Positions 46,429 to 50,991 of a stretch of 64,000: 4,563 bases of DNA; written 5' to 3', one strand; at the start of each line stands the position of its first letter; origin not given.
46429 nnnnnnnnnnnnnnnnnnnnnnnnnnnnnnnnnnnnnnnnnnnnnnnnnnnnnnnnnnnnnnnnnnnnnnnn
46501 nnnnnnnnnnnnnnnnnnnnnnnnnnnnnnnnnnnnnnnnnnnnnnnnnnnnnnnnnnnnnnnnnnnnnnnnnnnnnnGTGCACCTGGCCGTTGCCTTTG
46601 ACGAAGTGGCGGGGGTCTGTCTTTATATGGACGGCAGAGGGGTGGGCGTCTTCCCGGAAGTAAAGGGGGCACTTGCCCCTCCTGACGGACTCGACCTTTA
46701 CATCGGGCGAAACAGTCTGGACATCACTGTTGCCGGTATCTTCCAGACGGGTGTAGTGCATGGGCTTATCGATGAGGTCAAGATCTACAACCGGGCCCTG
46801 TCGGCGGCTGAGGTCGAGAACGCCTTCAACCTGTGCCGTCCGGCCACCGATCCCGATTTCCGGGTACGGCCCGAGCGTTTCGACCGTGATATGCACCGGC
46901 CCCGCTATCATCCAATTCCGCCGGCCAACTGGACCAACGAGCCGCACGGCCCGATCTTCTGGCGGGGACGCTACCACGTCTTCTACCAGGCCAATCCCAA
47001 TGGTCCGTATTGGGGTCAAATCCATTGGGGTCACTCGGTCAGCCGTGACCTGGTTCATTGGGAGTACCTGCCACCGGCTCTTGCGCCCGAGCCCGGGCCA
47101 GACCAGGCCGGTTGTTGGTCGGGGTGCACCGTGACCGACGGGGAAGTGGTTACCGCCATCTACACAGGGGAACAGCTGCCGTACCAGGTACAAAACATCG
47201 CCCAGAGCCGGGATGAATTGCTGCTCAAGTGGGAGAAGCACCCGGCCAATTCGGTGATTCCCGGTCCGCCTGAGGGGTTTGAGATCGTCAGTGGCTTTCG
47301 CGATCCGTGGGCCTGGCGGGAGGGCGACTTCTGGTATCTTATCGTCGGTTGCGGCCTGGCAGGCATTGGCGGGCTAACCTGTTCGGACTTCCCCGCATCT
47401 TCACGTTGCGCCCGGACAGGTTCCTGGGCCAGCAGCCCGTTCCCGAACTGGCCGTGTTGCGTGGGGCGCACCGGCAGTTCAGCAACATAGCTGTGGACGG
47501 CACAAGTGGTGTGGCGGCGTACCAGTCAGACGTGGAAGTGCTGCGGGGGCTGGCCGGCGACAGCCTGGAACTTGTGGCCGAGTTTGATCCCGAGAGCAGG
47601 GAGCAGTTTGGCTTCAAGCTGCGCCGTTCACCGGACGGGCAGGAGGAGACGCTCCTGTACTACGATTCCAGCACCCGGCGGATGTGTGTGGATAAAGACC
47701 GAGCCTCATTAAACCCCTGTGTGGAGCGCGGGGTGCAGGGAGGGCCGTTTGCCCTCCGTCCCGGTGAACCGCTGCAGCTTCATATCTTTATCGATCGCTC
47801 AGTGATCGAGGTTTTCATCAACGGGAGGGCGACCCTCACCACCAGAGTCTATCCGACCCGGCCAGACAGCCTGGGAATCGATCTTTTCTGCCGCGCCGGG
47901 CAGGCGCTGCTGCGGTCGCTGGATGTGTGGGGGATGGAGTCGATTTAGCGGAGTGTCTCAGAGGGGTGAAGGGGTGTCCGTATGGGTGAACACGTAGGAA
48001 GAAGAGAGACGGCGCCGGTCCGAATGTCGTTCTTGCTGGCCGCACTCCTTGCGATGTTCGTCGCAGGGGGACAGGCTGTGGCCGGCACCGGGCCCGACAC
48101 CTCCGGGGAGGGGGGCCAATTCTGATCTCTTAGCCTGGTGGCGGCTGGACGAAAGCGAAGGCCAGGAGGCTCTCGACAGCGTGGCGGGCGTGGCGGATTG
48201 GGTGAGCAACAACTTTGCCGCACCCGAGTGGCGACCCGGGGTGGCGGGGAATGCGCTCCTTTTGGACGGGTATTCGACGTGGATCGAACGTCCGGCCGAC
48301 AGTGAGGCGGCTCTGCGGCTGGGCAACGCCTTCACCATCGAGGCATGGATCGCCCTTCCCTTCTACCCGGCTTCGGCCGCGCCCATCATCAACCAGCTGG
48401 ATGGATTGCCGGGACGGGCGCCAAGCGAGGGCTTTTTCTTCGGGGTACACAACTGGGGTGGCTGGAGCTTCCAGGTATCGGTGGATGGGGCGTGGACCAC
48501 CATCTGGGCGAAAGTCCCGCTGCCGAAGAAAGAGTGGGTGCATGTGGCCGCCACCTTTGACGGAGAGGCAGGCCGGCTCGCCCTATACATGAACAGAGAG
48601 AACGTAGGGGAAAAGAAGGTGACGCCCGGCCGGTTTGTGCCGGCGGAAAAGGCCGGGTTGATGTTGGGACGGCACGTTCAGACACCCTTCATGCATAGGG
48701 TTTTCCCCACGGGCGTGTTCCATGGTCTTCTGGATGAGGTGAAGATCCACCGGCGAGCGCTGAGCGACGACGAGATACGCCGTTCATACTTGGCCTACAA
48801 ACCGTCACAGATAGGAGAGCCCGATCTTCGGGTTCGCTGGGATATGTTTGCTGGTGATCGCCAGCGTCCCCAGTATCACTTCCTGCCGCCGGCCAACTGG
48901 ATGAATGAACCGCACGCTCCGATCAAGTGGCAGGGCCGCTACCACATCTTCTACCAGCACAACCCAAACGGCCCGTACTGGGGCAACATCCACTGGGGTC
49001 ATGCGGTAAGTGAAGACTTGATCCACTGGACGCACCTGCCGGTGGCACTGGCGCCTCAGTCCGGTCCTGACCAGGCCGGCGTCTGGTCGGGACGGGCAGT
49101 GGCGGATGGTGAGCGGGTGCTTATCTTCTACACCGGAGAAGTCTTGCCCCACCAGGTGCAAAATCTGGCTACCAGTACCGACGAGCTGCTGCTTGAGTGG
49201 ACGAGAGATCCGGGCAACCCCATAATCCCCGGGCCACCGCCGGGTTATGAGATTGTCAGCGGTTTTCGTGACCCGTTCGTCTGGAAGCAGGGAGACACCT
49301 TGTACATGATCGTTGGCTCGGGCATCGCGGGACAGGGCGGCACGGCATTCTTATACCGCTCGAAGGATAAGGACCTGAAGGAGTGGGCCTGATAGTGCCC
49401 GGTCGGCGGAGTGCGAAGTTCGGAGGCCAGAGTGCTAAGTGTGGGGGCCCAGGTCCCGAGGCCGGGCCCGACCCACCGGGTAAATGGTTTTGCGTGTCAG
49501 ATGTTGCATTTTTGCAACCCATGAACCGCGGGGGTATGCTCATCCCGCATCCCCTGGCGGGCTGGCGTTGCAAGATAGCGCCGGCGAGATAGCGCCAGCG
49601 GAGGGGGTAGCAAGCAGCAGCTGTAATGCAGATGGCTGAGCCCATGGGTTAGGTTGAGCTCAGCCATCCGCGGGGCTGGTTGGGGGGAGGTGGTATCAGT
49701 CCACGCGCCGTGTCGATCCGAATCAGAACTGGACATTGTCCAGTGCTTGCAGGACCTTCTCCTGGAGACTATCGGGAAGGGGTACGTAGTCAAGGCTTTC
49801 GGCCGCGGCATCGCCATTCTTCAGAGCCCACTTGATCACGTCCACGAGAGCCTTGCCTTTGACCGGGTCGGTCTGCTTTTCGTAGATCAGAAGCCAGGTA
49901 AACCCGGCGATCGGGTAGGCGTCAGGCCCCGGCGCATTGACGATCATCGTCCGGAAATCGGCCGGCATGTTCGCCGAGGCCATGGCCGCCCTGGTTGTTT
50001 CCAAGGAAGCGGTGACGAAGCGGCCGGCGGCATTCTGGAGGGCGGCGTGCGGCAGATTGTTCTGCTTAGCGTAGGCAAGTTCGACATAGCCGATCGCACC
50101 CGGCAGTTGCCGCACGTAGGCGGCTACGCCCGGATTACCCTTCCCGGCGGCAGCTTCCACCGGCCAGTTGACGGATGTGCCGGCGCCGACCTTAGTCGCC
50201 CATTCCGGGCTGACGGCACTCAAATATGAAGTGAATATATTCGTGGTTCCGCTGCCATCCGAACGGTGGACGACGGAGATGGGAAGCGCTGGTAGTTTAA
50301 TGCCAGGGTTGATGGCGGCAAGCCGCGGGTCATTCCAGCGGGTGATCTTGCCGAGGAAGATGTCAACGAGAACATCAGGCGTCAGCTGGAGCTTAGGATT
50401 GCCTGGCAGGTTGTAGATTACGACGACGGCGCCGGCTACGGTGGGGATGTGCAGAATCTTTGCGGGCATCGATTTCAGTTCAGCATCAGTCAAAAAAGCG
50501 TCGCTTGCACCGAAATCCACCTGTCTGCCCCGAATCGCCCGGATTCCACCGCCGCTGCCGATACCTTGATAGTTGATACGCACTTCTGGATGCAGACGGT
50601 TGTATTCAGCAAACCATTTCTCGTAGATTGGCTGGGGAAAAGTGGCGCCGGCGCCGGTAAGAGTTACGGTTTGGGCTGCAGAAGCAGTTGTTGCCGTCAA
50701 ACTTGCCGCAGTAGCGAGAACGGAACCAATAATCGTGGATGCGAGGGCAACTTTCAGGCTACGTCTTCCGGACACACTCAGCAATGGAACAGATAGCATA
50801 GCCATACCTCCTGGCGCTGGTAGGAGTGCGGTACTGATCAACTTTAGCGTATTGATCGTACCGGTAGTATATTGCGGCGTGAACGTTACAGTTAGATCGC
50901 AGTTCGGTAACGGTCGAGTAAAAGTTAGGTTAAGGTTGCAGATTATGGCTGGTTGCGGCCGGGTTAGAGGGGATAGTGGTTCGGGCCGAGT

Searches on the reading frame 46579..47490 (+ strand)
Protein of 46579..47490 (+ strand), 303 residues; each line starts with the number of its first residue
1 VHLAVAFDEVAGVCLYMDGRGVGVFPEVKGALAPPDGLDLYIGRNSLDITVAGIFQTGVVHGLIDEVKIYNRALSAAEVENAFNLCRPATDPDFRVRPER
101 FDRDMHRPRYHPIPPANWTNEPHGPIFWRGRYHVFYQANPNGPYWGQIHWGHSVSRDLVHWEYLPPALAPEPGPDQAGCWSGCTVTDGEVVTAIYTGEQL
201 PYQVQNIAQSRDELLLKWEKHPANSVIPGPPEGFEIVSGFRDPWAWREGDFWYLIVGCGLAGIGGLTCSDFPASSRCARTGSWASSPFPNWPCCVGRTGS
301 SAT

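Call 23: search_protein_families(library=pfam, proteins=[window:46579-47490:+], max_evalue=0.001)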
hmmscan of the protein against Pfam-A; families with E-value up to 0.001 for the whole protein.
window:46579-47490:+ (303 aa): 2 families
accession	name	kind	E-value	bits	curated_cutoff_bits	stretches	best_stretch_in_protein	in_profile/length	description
PF00251.26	Glyco_hydro_32N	-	6e-46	157.8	22.1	1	111-259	1-151/307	Glycosyl hydrolases family 32 N-terminal domain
PF13385.13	Laminin_G_3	-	4.8e-09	37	27.6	1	2-79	83-150/151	Concanavalin A-like lectin/glucanases superfamily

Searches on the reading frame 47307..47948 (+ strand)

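Call 23: search_protein_families(library=pfam, proteins=[window:47307-47948:+], max_evalue=0.001)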
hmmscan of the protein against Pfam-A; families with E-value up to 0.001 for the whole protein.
window:47307-47948:+ (213 aa): 1 family
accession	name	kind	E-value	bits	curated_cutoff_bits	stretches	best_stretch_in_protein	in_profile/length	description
PF08244.19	Glyco_hydro_32C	-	2.3e-33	115.9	21.9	1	48-208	2-157/158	Glycosyl hydrolases family 32 C terminal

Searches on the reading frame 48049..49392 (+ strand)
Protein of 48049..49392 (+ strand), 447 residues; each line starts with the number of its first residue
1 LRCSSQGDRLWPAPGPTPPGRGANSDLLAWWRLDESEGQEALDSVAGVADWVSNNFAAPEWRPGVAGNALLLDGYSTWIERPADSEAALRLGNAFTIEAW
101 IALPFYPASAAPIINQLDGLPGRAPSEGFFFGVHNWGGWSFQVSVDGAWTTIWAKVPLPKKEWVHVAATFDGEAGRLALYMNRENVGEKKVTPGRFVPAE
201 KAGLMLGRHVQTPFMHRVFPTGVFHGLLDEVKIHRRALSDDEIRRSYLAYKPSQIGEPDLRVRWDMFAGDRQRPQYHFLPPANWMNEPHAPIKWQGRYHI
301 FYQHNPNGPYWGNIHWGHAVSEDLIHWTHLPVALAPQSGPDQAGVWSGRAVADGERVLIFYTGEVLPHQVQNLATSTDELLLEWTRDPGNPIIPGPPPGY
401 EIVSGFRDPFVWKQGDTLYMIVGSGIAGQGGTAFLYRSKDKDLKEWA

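Call 6: search_protein_families(library=pfam, proteins=[window:48049-49392:+], max_evalue=0.01)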
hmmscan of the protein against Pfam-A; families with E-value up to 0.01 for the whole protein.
window:48049-49392:+ (447 aa): 2 families
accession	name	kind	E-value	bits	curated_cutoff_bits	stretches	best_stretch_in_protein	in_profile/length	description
PF00251.26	Glyco_hydro_32N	-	5.7e-55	187.5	22.1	1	277-446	1-169/307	Glycosyl hydrolases family 32 N-terminal domain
PF13385.13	Laminin_G_3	-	1.7e-22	80.7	27.6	1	87-243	12-150/151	Concanavalin A-like lectin/glucanases superfamily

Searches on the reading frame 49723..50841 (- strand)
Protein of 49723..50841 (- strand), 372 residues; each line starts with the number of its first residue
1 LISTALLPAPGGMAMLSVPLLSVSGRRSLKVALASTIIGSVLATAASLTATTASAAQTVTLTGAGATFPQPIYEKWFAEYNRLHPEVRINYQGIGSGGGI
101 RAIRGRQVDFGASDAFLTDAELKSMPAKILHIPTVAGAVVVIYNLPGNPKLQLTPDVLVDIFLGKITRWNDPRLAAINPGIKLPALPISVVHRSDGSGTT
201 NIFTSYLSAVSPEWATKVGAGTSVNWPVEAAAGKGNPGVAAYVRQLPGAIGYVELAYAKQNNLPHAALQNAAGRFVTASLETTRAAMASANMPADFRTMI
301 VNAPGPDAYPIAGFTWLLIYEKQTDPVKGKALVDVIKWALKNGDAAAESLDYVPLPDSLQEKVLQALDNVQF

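Call 6: search_protein_families(library=pfam, proteins=[window:49723-50841:-], max_evalue=0.01)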
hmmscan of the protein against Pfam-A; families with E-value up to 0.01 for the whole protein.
window:49723-50841:- (372 aa): 3 families
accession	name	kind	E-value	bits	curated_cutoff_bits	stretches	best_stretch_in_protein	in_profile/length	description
PF12849.12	PBP_like_2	-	6e-44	151.2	27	1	52-339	3-263/267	PBP superfamily domain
PF01547.30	SBP_bac_1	-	3.5e-20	73.6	26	1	61-334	4-298/307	Bacterial extracellular solute-binding protein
PF12727.12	PBP_like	-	2.9e-06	27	27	1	79-212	3-120/193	PBP superfamily domain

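Call 36: search_protein_families(library=ncbifam, proteins=[window:49723-50841:-], max_evalue=0.001)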
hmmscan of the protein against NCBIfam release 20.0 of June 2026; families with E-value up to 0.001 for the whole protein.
window:49723-50841:- (372 aa): 4 families
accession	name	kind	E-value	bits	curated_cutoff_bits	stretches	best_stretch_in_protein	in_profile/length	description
TIGR00975.1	3a0107s03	equivalog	3.7e-123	410.6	205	1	61-369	1-313/315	phosphate ABC transporter substrate-binding protein PstS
NF008171.0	PRK10918.1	equivalog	2.4e-96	322.7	339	1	35-366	5-332/346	phosphate ABC transporter substrate-binding protein PstS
TIGR02136.1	ptsS_2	subfamily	1.3e-24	86.9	206.6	1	32-276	10-237/295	phosphate ABC transporter substrate-binding protein PstS family protein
TIGR04505.1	PtsS_plasma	equivalog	2.6e-05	23.8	175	0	187-260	206-266/334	phosphate ABC transporter substrate-binding protein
